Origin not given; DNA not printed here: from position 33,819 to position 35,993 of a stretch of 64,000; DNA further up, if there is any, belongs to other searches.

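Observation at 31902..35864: Lineage-specific 4-kb block inserted between comM and yraN (lipoprotein, fabH-like remnant, GT-C-like membrane protein)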

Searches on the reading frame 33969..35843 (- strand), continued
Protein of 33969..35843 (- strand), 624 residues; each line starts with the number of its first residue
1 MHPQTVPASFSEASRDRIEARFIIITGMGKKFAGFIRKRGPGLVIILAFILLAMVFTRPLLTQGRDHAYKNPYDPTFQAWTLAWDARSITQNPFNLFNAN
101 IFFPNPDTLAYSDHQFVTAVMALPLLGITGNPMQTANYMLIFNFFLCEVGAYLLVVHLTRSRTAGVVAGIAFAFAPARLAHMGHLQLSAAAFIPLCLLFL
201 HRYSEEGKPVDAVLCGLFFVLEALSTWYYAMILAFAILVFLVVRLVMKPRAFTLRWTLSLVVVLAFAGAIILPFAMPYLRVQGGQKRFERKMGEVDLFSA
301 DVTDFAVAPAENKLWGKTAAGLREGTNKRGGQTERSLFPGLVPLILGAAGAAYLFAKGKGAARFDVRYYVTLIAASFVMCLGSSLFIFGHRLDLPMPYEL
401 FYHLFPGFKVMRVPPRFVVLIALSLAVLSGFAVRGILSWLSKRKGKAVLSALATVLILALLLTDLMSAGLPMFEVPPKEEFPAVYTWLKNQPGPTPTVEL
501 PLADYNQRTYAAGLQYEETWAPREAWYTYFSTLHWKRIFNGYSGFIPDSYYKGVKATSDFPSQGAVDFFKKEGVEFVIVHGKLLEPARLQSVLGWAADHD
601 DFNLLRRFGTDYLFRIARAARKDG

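Call 24: find_related_loci(query=A2, collection=genome_contigs, flank=8000)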
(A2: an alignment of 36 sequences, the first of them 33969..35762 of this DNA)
Query A2 (597 aa) in genome_contigs; peptide patterns used: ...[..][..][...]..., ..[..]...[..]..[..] (x = any residue, [..] = any of these).
112 stretches matched a pattern; 100 encode a relative of the query (tblastn E <= 1e-3); the best 80 are kept; 80 distinct loci.
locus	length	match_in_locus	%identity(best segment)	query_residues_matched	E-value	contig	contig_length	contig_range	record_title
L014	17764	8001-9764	69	1-589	0e+0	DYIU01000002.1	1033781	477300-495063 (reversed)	MAG TPA_asm: Acidimicrobium ferrooxidans isolate FI88_64_18 Afr_mines_FI88_2_length_1033781_cov_7_187706, whole genome s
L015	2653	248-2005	68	3-589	0e+0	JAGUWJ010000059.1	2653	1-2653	MAG: Actinomycetota bacterium isolate DeMMO5_5 c_000000021821, whole genome shotgun sequence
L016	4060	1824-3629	63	1-597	0e+0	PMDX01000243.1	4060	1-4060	MAG: Actinomycetota bacterium isolate fen_727 73.20120700_E2X.152_contig_2242203, whole genome shotgun sequence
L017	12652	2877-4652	64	1-590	0e+0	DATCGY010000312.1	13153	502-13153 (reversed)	MAG TPA_asm: Candidatus Anoxymicrobiaceae bacterium isolate SMAG_U7819 k141_341142, whole genome shotgun sequence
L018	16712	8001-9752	63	10-591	0e+0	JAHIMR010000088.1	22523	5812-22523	MAG: Actinomycetota bacterium isolate KR13_N2.mb.8 KR13_N2.mb.8_k141_224705, whole genome shotgun sequence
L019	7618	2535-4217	64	30-591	0e+0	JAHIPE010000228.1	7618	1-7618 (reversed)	MAG: Actinomycetota bacterium isolate KR13_S3.mb.41 KR13_S3.mb.41_k141_391315, whole genome shotgun sequence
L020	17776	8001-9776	59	10-594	0e+0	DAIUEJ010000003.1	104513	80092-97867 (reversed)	MAG TPA_asm: Candidatus Anoxymicrobiaceae bacterium isolate CTOTU25329 NODE_6_length_104513_cov_19.505706, whole genome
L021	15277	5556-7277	59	16-591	0e+0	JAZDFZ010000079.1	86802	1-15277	MAG: Actinomycetota bacterium isolate MEGAHIT-group-0.229 k141_909490, whole genome shotgun sequence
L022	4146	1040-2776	57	10-589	0e+0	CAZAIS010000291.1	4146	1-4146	MAG TPA_asm: uncultured Acidimicrobiales bacterium isolate binchicken_co204_55 genome assembly, contig: NODE_27574_lengt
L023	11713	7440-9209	57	10-595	0e+0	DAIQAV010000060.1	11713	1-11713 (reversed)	MAG TPA_asm: Candidatus Anoxymicrobiaceae bacterium isolate CTOTU25327 NODE_1889_length_11713_cov_7.385744, whole genome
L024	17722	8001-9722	58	10-584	0e+0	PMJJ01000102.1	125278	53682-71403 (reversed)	MAG: Actinomycetota bacterium isolate fen_680 73.20120600_E2D.85_contig_6428, whole genome shotgun sequence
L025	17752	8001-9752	54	3-587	0e+0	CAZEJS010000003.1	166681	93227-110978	MAG TPA_asm: uncultured Acidimicrobiales bacterium isolate binchicken_co87_100 genome assembly, contig: NODE_74_length_1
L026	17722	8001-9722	58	16-591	0e+0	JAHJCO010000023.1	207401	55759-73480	MAG: Actinomycetota bacterium isolate Modern_marine.mb.309 Modern_marine.mb.309_k141_703188, whole genome shotgun sequen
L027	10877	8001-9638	43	31-588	5e-143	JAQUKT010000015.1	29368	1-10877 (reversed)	MAG: Actinomycetota bacterium isolate STD1_113 NODE_3247_length_29368_cov_3.687630_Sandtown_D1, whole genome shotgun seq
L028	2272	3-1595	32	47-589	1e-94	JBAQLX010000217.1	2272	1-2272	MAG: Desulfosporosinus sp. isolate MFD12106_ilm_asm_bin6 k127_4757, whole genome shotgun sequence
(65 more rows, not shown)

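Call 30: search_protein_families(library=pfam, proteins=[L002:9812-10612:+, L020:9873-10628:+, L022:3060-3791:+, L024:3816-7883:+, L020:7519-7878:+, L021:7562-9055:-, L021:9577-9990:+, window:33969-35762:-], max_evalue=0.01)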
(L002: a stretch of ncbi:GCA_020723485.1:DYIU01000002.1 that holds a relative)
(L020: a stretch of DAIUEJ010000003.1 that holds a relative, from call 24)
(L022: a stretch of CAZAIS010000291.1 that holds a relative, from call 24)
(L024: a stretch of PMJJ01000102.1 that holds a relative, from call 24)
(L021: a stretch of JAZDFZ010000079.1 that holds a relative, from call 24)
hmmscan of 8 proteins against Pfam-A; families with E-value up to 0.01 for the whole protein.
L002:9812-10612:+ (266 aa): 0 families

L020:9873-10628:+ (252 aa): 1 family
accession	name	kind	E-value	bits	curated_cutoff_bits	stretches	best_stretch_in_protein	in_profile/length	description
PF20316.5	DUF6612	-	0.0063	16.6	23.7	1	86-251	55-234/237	Family of unknown function (DUF6612)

L022:3060-3791:+ (244 aa): 0 families

L024:3816-7883:+ (1355 aa): 2 families
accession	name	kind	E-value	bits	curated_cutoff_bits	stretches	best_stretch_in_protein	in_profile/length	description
PF18986.5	DUF5719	-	1.4e-17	64.2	26.2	2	1053-1233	51-239/319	Family of unknown function (DUF5719)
PF24053.1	DUF7356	-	8.5e-05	22.9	27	0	1270-1328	36-93/105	Domain of unknown function (DUF7356)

L020:7519-7878:+ (119 aa): 2 families
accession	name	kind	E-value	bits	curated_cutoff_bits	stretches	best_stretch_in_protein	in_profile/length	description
PF18986.5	DUF5719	-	2.9e-06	27.1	26.2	1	17-95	48-129/319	Family of unknown function (DUF5719)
PF24053.1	DUF7356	-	0.0077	16.6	27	1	34-87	36-88/105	Domain of unknown function (DUF7356)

L021:7562-9055:- (497 aa): 11 families
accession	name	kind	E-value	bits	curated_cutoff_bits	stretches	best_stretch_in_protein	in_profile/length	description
PF01494.25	FAD_binding_3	-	2.5e-19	70.1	22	1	3-343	1-336/349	FAD binding domain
PF12831.13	FAD_oxidored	-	3.4e-10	40.2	27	1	5-167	1-145/416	FAD dependent oxidoreductase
PF07992.20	Pyr_redox_2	-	6.5e-08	32.8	26.1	1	4-42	1-40/291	Pyridine nucleotide-disulphide oxidoreductase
PF03486.20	HI0933_like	-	3.3e-06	27.2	50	1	5-169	2-165/244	HI0933-like protein Rossmann domain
PF01266.30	DAO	-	1.1e-05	25.6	27.9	1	5-40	1-36/353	FAD dependent oxidoreductase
PF04820.20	Trp_halogenase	-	1.8e-05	24.3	21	0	118-175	164-220/458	Tryptophan halogenase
PF00890.30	FAD_binding_2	-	3.6e-05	23.6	20.4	1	5-37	1-33/414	FAD binding domain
PF13450.12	NAD_binding_8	-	0.00034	21.3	21.9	1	8-39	1-32/68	NAD(P)-binding Rossmann-like domain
PF01134.28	GIDA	-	0.00097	18.7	22.1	1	5-32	1-28/391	Glucose inhibited division protein A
PF00070.33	Pyr_redox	-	0.0014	19.5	22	0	6-39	2-35/82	Pyridine nucleotide-disulphide oxidoreductase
PF01946.23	Thi4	-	0.0032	17.2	26.2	1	4-42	18-57/235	Thi4 family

L021:9577-9990:+ (137 aa): 1 family
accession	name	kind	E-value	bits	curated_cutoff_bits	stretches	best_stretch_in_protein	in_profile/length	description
PF01850.27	PIN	-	7e-15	56.1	23.6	1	6-125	1-118/120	PIN domain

window:33969-35762:- (597 aa): 2 families
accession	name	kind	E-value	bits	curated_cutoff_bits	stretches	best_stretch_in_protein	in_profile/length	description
PF10131.15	PTPS_related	-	1.4e-06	27.5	26.4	1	98-246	15-167/621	6-pyruvoyl-tetrahydropterin synthase related domain; membrane protein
PF14378.12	PAP2_3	-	0.0012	19.2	27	1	194-257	28-89/190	PAP2 superfamily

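Call 34: predict_structure(alignment_id=A1)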
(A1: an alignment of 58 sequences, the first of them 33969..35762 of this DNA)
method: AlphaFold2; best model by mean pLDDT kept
length: 597 residues; sequences in the alignment: 58
mean_pLDDT: 95.0   pTM: 0.93
mean pLDDT of the five models: 95.0, 94.2, 94.2, 93.9, 93.5
residues with pLDDT >= 90: 549; 70-90: 40; 50-70: 4; < 50: 4
segments of 3 or more residues with pLDDT < 50: 594-597
pLDDT, mean of each block of 10 residues (from residue 1): 71 92 97 96 94 97 96 97 95 98 97 98 98 98 97 93 98 98 98 97 97 98 96 98 97 92 91 96 94 90 88 98 97 96 99 95 91 93 94 98 98 93 96 97 93 96 95 98 94 97 97 96 98 97 97 97 97 96 96 50
secondary structure, 60 per line:
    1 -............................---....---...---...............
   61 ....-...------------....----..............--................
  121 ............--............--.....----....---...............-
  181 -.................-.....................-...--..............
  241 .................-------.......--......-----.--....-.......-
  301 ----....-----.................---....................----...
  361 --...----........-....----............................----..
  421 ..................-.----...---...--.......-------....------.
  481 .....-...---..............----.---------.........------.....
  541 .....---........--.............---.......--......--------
elements in order: H2-29 H33-36 E40-42 H46-64 H81-84 H89-102 H105-132 H135-146 H149-153 H158-161 H165-179 H182-198 H200-220 H227-257 H265-271 H275-279 H288-291 H293-299 H305-308 H314-330 H334-353 E358-360 E363-365 H370-377 H379-382 H387-414 H419-438 E445-447 H456-462 E470-473 H480-485 H493-506 H521-529 H536-545 E549-553 H559-571 E575-581 E584-589

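Call 36: fold_search(model_id=the predicted structure, library=pdb)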
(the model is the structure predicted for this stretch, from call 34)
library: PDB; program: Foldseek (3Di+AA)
matches with E <= 10: 298; with E <= 0.001: 24
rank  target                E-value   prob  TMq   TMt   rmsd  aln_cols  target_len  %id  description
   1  8b6l_I                1.1e-09  1.00  0.52  0.46  15.0       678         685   13  Subtomogram average of the human Sec61-TRAP-OSTA-translocon (released 2022-12-07)
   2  6ezn_F                1.2e-09  1.00  0.53  0.50  13.1       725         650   12  Cryo-EM structure of the yeast oligosaccharyltransferase (OST) complex (released 2018-01-17)
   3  7oci_F                1.8e-09  1.00  0.55  0.52  11.1       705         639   11  Cryo-EM structure of yeast Ost6p containing oligosaccharyltransferase complex (released 2022-02-16)
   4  6s7o_A                3.9e-09  1.00  0.51  0.47  13.7       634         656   13  Cryo-EM structure of human oligosaccharyltransferase complex OST-A (released 2019-12-18)
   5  8age_A                4.9e-09  1.00  0.51  0.48  12.7       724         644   12  Structure of yeast oligosaccharylransferase complex with acceptor peptide bound (released 2022-12-07)
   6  8pn9_A                6.4e-09  1.00  0.52  0.48  13.0       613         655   14  Structure of human oligosaccharyltransferase OST-A complex bound to NGI-1 (released 2024-05-08)
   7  6c26_A                1.4e-08  1.00  0.54  0.50  11.7       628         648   13  The Cryo-EM structure of a eukaryotic oligosaccharyl transferase complex (released 2018-01-31)
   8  6ftg_5                2.2e-08  1.00  0.49  0.46  15.1       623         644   13  Subtomogram average of OST-containing ribosome-translocon complexes from canine rough microsomal membranes (released 2018-03-21)
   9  8agb_A                2.3e-08  1.00  0.54  0.51  13.6       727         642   11  Structure of yeast oligosaccharylransferase complex with lipid-linked oligosaccharide bound (released 2022-12-07)
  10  6w98_A                3.6e-08  1.00  0.57  0.29   7.0       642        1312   15  Single-Particle Cryo-EM Structure of Arabinofuranosyltransferase AftD from Mycobacteria (released 2020-05-13)
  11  8agc_A                3.8e-08  1.00  0.51  0.44  14.2       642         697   14  Structure of yeast oligosaccharylransferase complex with lipid-linked oligosaccharide and non-acceptor peptide bound (released 2022-12-07)
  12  7zli_A                9.8e-08  1.00  0.48  0.44  10.5       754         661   11  Cryo-EM structure of C-mannosyltransferase CeDPY19, in complex with Dol25-P-Man and bound to CMT2-Fab and anti-Fab nan (released 2023-01-11)
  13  6s7t_A                2.0e-07  1.00  0.52  0.45  13.9       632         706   12  Cryo-EM structure of human oligosaccharyltransferase complex OST-B (released 2019-12-18)
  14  7zlh_A                3.3e-07  1.00  0.48  0.45  10.6       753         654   11  Cryo-EM structure of C-mannosyltransferase CeDPY19, in apo state, bound to CMT2-Fab and anti-Fab nanobody (released 2023-01-11)
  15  6wby                  1.4e-06  1.00  0.57  0.30   7.0       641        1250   15  Single-Particle Cryo-EM Structure of Arabinofuranosyltransferase AftD from Mycobacteria, Mutant R1389S Class 2 (released 2020-05-13)
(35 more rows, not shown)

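Call 37: search_solved_structures(query=A2, max_evalue=1)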
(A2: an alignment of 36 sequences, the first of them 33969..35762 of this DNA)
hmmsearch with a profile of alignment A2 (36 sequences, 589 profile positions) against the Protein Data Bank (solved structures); distinct sequences matched with E-value up to 1: 0.

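Call 45: search_protein_families(library=pfam, proteins=[L018:2630-3229:-, L018:4612-5793:-, L018:6060-7202:-, L018:7390-7950:+, L018:9829-10542:-, L018:10603-11148:-, L018:11233-12339:+, L018:12396-13727:-, L018:14000-15652:-], max_evalue=0.001)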
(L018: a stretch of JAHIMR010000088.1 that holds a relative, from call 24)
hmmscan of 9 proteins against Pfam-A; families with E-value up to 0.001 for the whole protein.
L018:2630-3229:- (199 aa): 0 families

L018:4612-5793:- (393 aa): 5 families
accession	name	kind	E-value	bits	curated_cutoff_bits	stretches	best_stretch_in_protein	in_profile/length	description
PF00266.25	Aminotran_5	-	7.5e-89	298.7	21.5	1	12-381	1-370/371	Aminotransferase class-V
PF01041.23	DegT_DnrJ_EryC1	-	3.9e-14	53.1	19.8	1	76-190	42-152/360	DegT/DnrJ/EryC1/StrS aminotransferase family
PF00155.27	Aminotran_1_2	-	1.3e-11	44.7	19.7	1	55-192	42-194/361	Aminotransferase class I and II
PF01212.27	Beta_elim_lyase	-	1.6e-08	34.6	27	1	55-216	32-206/288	Beta-eliminating lyase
PF01053.26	Cys_Met_Meta_PP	-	5.1e-08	32.3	27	1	85-191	79-181/381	Cys/Met metabolism PLP-dependent enzyme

L018:6060-7202:- (380 aa): 1 family
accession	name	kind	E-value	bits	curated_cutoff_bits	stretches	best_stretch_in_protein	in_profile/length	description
PF04143.19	Sulf_transp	-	4.3e-11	43.4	27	1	229-364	1-143/310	Sulphur transport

L018:7390-7950:+ (186 aa): 0 families

L018:9829-10542:- (237 aa): 9 families
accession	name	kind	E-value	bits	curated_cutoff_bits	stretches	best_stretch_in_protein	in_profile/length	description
PF13649.12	Methyltransf_25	-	2.5e-25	89.4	27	1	40-134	2-97/97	Methyltransferase domain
PF08241.18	Methyltransf_11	-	3.3e-24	85.8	21.2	1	40-137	1-94/95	Methyltransferase domain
PF08242.18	Methyltransf_12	-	1.1e-17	65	30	1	40-136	1-98/98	Methyltransferase domain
PF13847.12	Methyltransf_31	-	4.3e-14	52.8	27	1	37-140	5-111/145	Methyltransferase domain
PF13489.12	Methyltransf_23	-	3e-12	47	27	1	23-157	11-124/164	Methyltransferase domain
PF01209.24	Ubie_methyltran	-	8.6e-10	38.8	20.1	1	37-137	49-150/233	ubiE/COQ5 methyltransferase family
PF05175.20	MTS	-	7.2e-07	29.4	23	1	26-137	21-137/170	Methyltransferase small domain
PF02353.26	CMAS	-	7.4e-07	29.2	27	1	28-137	54-163/273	Mycolic acid cyclopropane synthetase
PF01728.25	FtsJ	-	7.8e-05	23.1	24.1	1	35-110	21-100/181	FtsJ-like methyltransferase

L018:10603-11148:- (181 aa): 1 family
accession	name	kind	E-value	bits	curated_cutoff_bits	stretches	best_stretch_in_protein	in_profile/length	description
PF04060.18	FeS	-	2.7e-12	46.6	23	1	131-162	1-32/33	Putative Fe-S cluster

L018:11233-12339:+ (368 aa): 4 families
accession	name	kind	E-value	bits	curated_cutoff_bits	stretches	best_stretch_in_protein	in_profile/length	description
PF07143.17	CrtC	-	1.2e-06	29.7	22.5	1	56-211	2-168/168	CrtC N-terminal lipocalin domain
PF17187.10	Svf1_C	-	5.2e-05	23.5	25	1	285-364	72-159/163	Svf1-like C-terminal lipocalin-like domain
PF08622.16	Svf1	-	0.00015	22.3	25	0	134-202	84-154/163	Svf1-like N-terminal lipocalin domain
PF25581.1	AsqO_C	-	0.00028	21.4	27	1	218-240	4-26/131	AsqO-like, C-terminal domain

L018:12396-13727:- (443 aa): 5 families
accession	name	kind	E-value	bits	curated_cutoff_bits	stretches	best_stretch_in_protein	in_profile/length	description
PF13360.13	PQQ_2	-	5.1e-25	88.9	27.6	2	145-309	3-144/233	Outer membrane protein assembly factor BamB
PF13570.13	Beta-prop_ACSF4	-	6.1e-21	75.6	133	2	75-268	38-238/329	Beta-alanine-activating enzyme, beta-propeller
PF25292.1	Beta-prop_CGLA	-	1.3e-10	41.7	26.8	0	338-401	10-73/316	Lambda-carrageenase beta-propeller domain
PF20067.5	SSL_N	-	2.1e-06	27.9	18.9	0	170-187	27-44/46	Strictosidine synthase-like, N-terminal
PF01011.28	PQQ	-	1.3e-05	24.5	26.7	0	349-401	30-87/595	Glucose/ethanol/alcohol dehydrogenase, beta-propeller domain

L018:14000-15652:- (550 aa): 3 families
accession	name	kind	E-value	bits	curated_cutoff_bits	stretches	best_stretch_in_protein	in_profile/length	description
PF04773.18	FecR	-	1.7e-06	28.8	24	1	148-238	1-94/97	FecR protein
PF00041.27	fn3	-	2.4e-05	24.9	25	1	358-449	3-83/84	Fibronectin type III domain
PF05887.16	Trypan_PARP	-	0.00048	20.6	100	0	319-375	63-121/134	Procyclic acidic repetitive protein (PARP)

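Call 63: search_protein_families(library=ncbifam, proteins=[window:33969-35762:-], max_evalue=0.001)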
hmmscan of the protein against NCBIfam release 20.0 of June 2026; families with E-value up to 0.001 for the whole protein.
window:33969-35762:- (597 aa): 0 families
